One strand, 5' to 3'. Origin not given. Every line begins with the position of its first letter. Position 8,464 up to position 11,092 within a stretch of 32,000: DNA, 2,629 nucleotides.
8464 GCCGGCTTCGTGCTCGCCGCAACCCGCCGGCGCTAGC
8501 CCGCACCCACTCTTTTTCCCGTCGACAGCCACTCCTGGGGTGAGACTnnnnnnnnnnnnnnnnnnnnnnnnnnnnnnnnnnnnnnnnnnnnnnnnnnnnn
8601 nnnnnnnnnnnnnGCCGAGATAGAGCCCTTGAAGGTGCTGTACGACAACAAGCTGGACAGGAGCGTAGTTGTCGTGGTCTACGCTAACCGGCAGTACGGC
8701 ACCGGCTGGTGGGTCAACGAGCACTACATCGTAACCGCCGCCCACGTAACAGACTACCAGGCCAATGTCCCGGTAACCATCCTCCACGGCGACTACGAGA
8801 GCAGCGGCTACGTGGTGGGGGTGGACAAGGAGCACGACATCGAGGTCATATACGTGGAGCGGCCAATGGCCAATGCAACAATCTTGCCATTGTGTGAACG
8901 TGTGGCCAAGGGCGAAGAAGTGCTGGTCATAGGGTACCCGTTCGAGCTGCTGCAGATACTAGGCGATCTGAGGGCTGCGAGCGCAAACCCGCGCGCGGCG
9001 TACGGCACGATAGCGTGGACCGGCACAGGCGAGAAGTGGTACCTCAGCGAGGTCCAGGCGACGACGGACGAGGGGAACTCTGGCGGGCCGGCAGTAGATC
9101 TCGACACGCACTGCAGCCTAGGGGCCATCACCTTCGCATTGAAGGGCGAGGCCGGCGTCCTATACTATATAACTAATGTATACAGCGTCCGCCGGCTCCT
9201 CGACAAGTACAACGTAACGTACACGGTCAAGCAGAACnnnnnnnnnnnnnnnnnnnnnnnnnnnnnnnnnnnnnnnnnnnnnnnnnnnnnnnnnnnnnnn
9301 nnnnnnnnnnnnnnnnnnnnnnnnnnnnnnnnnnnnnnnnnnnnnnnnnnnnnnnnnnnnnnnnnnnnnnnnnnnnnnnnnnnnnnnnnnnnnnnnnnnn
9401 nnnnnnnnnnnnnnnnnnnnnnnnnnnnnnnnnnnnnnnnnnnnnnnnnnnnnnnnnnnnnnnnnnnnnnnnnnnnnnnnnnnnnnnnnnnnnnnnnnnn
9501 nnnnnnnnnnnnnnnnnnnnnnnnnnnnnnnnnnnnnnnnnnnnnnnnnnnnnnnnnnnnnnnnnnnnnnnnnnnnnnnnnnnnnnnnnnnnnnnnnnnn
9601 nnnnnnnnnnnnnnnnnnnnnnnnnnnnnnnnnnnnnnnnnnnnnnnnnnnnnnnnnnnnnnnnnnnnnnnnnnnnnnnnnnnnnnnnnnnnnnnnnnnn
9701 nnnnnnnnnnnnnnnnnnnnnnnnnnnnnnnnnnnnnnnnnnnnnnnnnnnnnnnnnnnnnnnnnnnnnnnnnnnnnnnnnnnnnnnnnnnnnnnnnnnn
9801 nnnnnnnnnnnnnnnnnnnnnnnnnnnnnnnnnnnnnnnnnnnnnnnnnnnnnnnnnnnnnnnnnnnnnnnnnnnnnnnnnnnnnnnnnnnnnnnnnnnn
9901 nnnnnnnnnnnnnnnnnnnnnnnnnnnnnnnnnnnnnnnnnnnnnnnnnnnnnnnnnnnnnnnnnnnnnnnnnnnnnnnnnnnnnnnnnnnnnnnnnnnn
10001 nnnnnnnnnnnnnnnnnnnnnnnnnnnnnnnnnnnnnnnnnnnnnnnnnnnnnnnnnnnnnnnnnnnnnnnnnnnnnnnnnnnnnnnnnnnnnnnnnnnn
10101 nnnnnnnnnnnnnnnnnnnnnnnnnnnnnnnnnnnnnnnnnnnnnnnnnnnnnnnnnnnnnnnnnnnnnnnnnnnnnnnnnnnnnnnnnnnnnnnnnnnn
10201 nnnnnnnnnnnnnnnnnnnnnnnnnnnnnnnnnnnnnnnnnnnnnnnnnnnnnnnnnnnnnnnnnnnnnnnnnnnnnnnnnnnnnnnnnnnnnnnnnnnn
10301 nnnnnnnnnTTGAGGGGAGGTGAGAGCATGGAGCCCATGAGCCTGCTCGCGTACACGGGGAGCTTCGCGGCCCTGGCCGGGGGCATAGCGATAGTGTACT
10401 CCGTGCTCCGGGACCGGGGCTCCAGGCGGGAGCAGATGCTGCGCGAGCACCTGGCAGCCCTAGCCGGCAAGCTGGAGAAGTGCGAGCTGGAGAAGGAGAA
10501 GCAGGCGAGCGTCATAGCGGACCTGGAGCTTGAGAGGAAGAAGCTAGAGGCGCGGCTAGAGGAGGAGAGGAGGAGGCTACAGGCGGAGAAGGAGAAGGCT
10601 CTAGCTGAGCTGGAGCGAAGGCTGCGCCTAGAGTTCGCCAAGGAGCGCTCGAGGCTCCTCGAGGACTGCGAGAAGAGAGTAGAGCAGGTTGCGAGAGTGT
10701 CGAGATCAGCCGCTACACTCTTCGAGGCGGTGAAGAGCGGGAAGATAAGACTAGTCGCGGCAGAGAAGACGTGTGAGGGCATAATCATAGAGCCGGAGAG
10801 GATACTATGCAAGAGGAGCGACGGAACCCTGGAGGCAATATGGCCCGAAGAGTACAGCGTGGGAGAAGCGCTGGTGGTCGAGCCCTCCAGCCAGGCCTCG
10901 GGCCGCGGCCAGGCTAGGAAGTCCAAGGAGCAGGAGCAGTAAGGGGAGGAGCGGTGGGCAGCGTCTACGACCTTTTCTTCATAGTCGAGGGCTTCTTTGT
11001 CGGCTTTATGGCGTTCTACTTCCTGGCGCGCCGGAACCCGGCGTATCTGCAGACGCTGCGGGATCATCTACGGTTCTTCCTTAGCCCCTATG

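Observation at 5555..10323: Cassette-built surface proteins: repeated signal peptide / variable ectodomain / KYALAG anchor / GRGRR modules, with internal anchor-to-signal-peptide junctions in two long ORFs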

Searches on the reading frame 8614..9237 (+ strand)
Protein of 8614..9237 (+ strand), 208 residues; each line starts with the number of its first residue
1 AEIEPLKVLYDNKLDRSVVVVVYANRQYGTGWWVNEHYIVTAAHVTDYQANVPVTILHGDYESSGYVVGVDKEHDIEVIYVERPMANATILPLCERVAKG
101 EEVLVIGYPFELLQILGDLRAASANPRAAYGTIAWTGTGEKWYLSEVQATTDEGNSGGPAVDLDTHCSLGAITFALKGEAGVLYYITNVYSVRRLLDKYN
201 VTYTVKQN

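Call 38: find_related_loci(query=A1, collection=viral_contigs, flank=10000)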
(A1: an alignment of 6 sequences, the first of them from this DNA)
Query A1 (208 aa) in viral_contigs; peptide patterns used: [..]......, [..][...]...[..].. (x = any residue, [..] = any of these).
151 stretches matched a pattern; 15 encode a relative of the query (tblastn E <= 1e-3); 15 distinct loci.
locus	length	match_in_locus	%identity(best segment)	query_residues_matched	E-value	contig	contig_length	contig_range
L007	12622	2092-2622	36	27-205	3e-27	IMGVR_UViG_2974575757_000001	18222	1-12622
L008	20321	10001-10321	31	5-112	3e-10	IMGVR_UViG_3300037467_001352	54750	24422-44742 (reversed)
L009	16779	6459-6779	31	5-112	3e-10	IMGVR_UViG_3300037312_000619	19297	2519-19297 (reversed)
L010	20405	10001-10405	27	24-164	2e-7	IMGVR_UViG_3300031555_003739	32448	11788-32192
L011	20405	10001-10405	27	24-164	2e-7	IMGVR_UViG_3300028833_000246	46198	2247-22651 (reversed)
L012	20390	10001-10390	27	29-164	1e-6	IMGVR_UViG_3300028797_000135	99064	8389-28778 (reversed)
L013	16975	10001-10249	32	29-109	7e-6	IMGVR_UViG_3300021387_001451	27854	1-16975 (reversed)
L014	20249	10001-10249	32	29-109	7e-6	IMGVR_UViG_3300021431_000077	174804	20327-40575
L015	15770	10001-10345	31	17-130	1e-5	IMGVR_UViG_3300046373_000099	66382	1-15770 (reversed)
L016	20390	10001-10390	33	29-164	2e-8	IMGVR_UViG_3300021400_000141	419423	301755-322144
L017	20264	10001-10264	30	29-114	9e-5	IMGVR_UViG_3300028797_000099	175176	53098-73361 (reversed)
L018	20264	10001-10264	30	29-114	9e-5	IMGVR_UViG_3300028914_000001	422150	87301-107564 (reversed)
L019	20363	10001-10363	30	29-162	9e-5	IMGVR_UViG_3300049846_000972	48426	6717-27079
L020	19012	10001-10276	29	17-112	1e-4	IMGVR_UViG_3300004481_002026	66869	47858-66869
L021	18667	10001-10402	29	20-164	3e-4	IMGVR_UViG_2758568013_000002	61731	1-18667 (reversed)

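Call 39: find_related_loci(query=A1, collection=metagenome_contigs, flank=10000)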
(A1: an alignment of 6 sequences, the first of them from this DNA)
Query A1 (208 aa) in metagenome_contigs; peptide patterns used: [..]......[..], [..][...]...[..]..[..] (x = any residue, [..] = any of these).
442 stretches matched a pattern; 82 encode a relative of the query (tblastn E <= 1e-3); the best 80 are kept; 80 distinct loci.
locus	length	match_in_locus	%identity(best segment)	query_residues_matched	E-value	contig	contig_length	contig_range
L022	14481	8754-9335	49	9-205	3e-54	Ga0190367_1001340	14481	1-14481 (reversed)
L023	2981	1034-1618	48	9-205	2e-52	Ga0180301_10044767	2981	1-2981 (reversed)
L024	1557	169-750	46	9-205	1e-52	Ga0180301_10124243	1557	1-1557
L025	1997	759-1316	46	19-207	2e-49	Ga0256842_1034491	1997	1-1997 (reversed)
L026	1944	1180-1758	45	9-203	1e-49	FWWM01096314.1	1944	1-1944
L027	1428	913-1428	48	9-183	2e-48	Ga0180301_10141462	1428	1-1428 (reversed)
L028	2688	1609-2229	40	2-205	2e-46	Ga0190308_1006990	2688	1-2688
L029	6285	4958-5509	43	19-205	2e-45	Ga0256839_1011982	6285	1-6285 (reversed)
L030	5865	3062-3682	40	2-205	2e-45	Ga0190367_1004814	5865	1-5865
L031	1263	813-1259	52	9-159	5e-47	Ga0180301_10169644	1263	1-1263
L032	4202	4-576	42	18-205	6e-45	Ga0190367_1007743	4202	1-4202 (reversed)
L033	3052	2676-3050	48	7-128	6e-35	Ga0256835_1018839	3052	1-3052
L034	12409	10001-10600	32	3-205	1e-24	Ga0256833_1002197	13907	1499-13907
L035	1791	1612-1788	60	9-68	1e-18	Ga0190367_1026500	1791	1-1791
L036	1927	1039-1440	31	19-162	4e-11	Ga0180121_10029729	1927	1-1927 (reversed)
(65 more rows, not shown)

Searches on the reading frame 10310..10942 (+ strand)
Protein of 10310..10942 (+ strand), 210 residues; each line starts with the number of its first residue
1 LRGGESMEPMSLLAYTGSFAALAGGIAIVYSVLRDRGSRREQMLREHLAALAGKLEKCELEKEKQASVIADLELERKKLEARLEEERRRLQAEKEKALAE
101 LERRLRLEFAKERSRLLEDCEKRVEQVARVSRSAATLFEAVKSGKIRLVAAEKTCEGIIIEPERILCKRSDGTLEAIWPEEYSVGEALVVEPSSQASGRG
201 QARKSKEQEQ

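Call 6: search_protein_families(library=pfam, proteins=[window:10310-10942:+], max_evalue=0.1)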
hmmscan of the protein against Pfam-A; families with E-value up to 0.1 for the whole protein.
window:10310-10942:+ (210 aa): 2 families
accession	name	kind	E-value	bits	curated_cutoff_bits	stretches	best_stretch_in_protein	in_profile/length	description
PF02601.20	Exonuc_VII_L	-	0.04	13.8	35.9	1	32-136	148-250/315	Exonuclease VII, large subunit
PF07791.16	Imm11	-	0.059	13.1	22.1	1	78-147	21-90/194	Immunity protein family (Imm11)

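Call 7: search_protein_families(library=phrogs, proteins=[window:10310-10942:+], max_evalue=0.1)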
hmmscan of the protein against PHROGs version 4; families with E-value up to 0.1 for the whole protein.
window:10310-10942:+ (210 aa): 2 families
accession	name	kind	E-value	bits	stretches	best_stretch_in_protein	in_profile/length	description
phrog_1955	-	unknown function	0.02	16.1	1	24-96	15-80/106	-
phrog_136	-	tail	0.041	15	1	73-135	104-167/178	tail fiber assembly protein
